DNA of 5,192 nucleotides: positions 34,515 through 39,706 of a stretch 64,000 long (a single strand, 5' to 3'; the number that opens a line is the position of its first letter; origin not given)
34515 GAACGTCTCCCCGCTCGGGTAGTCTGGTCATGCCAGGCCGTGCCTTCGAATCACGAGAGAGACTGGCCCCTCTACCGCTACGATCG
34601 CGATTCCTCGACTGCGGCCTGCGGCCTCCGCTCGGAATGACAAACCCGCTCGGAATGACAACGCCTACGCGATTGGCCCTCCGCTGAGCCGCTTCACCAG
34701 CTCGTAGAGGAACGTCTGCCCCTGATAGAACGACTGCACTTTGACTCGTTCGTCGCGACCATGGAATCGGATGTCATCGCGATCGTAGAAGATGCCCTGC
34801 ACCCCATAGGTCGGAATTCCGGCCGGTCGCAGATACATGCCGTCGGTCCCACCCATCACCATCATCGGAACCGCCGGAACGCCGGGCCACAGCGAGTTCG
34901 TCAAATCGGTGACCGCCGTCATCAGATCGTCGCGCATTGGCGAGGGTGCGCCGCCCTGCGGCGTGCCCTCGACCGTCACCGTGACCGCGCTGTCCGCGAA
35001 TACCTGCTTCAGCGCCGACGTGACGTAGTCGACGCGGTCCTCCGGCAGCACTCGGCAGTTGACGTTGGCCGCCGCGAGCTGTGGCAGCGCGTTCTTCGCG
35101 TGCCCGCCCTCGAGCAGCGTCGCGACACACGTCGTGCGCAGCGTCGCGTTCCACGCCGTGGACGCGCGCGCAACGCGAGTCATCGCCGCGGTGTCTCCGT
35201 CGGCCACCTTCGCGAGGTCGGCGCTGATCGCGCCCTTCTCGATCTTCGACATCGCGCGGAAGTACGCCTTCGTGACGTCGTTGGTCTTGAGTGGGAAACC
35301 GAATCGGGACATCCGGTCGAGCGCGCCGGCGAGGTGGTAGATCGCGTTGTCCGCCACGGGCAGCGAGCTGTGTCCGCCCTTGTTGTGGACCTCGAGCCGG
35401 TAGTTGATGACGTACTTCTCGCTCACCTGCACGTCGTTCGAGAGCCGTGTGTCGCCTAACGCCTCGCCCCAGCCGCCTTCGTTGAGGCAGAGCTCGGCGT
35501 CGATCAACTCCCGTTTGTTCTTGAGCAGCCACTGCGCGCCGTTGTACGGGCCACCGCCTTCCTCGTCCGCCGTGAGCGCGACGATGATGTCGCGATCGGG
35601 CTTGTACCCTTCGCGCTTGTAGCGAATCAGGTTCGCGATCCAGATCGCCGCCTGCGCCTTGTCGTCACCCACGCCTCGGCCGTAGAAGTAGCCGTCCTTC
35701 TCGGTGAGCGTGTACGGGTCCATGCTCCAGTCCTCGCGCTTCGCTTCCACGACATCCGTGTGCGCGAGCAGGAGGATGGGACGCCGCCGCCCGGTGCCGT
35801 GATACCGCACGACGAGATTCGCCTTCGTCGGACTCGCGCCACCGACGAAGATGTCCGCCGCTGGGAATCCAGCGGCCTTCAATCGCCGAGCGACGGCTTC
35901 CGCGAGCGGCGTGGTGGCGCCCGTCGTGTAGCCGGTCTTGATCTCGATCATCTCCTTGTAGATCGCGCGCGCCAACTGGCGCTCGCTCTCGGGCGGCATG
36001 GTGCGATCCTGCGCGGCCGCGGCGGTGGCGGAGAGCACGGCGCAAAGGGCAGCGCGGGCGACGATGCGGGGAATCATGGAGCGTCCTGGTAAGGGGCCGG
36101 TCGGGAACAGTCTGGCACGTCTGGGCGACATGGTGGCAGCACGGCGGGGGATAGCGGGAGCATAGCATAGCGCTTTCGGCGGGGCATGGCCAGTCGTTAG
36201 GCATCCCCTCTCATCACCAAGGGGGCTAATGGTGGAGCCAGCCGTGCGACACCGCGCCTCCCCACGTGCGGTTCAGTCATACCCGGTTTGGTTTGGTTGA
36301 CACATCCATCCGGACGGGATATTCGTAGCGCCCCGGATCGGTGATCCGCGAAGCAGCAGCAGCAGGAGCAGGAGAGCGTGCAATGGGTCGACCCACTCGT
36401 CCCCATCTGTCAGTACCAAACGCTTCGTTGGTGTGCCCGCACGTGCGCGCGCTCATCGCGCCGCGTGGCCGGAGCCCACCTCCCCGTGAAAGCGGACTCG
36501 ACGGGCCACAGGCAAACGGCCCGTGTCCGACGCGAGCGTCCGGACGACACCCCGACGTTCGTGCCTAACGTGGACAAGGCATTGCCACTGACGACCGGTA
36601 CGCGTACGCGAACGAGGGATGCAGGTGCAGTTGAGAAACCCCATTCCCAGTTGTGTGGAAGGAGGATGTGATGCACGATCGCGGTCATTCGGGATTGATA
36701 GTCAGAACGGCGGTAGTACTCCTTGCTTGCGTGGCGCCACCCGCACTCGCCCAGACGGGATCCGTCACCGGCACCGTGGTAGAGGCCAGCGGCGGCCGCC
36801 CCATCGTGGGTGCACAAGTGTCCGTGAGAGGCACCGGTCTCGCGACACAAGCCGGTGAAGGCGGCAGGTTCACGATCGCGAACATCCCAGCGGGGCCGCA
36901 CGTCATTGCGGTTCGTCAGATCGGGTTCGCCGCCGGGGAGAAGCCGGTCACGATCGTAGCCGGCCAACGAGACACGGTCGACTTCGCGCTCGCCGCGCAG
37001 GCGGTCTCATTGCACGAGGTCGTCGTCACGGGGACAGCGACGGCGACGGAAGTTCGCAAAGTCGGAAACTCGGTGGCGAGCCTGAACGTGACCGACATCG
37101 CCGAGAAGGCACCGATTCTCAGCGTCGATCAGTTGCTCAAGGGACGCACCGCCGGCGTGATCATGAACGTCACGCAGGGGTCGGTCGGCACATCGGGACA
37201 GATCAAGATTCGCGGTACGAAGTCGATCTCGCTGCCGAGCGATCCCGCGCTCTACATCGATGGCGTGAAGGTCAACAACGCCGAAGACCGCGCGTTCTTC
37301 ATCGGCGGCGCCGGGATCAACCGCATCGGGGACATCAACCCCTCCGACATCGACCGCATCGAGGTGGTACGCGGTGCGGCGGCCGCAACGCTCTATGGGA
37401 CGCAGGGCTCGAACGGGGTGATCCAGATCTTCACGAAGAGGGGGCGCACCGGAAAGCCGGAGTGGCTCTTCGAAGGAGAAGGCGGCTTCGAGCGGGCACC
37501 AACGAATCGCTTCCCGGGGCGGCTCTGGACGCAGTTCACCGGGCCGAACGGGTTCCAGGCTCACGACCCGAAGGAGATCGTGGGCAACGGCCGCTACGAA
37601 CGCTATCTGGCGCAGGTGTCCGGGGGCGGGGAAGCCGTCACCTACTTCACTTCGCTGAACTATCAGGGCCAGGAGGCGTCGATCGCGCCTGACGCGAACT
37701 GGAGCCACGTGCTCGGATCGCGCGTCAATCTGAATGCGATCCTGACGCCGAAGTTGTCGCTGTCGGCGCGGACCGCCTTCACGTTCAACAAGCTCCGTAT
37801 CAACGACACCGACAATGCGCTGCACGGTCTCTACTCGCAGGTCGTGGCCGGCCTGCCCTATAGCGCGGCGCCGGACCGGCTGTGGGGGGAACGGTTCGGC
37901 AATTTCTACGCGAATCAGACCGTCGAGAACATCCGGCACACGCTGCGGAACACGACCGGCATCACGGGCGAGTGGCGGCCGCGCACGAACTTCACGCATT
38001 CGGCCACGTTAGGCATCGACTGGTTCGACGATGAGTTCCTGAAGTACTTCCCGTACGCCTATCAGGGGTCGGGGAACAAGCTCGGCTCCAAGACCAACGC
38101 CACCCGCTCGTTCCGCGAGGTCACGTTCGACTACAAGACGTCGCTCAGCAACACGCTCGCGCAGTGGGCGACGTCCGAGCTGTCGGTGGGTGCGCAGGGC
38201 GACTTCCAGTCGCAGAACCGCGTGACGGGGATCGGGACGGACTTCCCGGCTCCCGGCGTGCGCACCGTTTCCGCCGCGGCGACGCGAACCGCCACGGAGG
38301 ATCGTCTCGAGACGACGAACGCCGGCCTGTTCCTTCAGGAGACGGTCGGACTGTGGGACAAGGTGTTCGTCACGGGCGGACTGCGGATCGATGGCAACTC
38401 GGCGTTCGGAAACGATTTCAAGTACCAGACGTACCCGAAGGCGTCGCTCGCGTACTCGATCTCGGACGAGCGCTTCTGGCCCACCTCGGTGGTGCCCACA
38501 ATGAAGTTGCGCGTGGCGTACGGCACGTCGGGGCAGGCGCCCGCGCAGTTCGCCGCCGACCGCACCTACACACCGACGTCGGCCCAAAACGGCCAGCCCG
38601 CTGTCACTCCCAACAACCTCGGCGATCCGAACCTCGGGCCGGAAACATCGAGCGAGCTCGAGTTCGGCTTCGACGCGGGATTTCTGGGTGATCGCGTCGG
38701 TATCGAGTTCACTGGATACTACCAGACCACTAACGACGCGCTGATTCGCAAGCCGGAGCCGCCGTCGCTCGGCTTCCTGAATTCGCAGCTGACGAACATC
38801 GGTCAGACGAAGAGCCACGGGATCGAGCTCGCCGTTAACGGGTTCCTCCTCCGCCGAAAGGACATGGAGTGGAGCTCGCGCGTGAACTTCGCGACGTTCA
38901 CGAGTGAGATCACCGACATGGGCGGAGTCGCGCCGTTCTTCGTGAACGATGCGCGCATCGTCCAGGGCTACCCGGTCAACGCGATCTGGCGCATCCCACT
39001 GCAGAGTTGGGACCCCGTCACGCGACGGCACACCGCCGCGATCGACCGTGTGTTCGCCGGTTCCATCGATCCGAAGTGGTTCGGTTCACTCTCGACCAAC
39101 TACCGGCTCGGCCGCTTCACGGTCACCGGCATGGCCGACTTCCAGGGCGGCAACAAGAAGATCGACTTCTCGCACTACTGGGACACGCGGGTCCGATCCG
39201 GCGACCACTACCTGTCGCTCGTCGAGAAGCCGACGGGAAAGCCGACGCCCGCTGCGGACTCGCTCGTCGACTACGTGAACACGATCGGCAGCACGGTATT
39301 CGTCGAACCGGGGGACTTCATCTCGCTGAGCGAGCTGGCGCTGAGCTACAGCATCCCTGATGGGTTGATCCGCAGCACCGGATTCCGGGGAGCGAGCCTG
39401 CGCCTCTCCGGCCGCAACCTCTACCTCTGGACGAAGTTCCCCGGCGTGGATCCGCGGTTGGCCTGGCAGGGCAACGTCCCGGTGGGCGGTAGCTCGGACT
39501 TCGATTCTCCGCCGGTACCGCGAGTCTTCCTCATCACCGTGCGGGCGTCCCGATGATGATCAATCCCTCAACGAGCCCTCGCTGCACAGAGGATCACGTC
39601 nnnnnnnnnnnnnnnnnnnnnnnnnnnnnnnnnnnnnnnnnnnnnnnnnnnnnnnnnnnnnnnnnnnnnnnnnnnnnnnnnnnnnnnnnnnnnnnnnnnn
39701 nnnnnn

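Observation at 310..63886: Hyper-abundant dispersed octamer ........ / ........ (about one copy per kb)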

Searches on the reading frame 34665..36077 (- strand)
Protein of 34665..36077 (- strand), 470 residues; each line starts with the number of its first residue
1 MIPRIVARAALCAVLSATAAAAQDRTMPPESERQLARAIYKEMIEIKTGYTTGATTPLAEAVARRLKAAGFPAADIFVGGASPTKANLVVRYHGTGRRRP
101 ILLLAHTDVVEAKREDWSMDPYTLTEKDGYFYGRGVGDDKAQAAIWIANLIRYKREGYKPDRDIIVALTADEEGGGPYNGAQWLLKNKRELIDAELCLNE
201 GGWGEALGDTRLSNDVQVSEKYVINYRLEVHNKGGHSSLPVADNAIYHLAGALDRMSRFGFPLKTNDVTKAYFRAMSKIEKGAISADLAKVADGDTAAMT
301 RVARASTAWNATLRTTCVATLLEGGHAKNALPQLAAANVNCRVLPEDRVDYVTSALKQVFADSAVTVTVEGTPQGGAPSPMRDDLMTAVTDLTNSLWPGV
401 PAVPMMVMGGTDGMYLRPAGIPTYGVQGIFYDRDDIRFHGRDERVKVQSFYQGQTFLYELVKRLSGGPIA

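Call 11: search_protein_families(library=pfam, proteins=[window:34665-36077:-])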
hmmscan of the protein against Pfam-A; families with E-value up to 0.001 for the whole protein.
window:34665-36077:- (470 aa): 3 families
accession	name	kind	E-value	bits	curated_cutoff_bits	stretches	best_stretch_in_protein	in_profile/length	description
PF01546.33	Peptidase_M20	-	5.7e-32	111.7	24.6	1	102-462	1-205/206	Peptidase family M20/M25/M40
PF07687.19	M20_dimer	-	8.2e-15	55.1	21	1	219-363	2-102/107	Peptidase dimerisation domain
PF04389.22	Peptidase_M28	-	3.4e-05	24.1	21.3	1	87-198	1-90/193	Peptidase family M28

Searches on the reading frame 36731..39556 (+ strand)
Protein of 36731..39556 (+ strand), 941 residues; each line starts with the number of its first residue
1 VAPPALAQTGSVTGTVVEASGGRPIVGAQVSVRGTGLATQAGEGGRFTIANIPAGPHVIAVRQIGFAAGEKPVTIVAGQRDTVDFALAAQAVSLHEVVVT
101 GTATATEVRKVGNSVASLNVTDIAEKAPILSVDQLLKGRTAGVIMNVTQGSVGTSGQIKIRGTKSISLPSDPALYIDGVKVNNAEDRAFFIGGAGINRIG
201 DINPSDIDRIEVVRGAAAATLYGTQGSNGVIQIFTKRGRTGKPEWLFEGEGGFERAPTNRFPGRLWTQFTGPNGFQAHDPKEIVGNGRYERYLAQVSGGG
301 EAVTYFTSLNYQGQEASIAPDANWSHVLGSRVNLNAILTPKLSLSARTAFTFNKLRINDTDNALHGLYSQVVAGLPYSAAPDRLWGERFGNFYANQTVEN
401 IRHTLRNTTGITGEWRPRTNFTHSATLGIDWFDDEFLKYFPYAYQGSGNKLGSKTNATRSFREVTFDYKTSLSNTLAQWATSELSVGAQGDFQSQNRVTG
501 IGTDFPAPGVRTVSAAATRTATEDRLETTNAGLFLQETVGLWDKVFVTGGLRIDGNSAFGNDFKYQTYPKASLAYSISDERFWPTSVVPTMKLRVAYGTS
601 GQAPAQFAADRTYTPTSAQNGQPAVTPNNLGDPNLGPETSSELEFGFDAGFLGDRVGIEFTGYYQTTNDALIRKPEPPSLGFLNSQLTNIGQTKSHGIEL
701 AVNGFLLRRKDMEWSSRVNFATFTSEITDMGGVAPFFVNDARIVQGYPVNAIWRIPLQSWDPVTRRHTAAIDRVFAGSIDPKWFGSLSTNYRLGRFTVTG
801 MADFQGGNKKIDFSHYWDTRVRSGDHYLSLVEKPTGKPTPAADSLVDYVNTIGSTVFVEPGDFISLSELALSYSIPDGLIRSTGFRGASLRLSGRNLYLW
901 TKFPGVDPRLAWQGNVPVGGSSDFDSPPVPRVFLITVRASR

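Call 11: search_protein_families(library=pfam, proteins=[window:36731-39556:+])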
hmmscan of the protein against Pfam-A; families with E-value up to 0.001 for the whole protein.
window:36731-39556:+ (941 aa): 5 families
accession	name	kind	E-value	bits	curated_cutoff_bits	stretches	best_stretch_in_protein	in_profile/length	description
PF00593.30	TonB_dep_Rec_b-barrel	-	3.3e-32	113.3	27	1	356-821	9-393/436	TonB dependent receptor-like, beta-barrel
PF07715.20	Plug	-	1.3e-17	64.7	23.9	1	108-230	2-107/107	TonB-dependent Receptor Plug Domain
PF13715.12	CarbopepD_reg_2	-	3.5e-17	62.7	32.2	1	12-99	1-88/88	CarboxypepD_reg-like domain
PF13620.12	CarboxypepD_reg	-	1.2e-14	54.9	32.3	1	11-87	1-81/82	Carboxypeptidase regulatory-like domain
PF14905.12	OMP_b-brl_3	-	4.1e-05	23.3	27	1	631-721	209-295/408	Outer membrane protein beta-barrel family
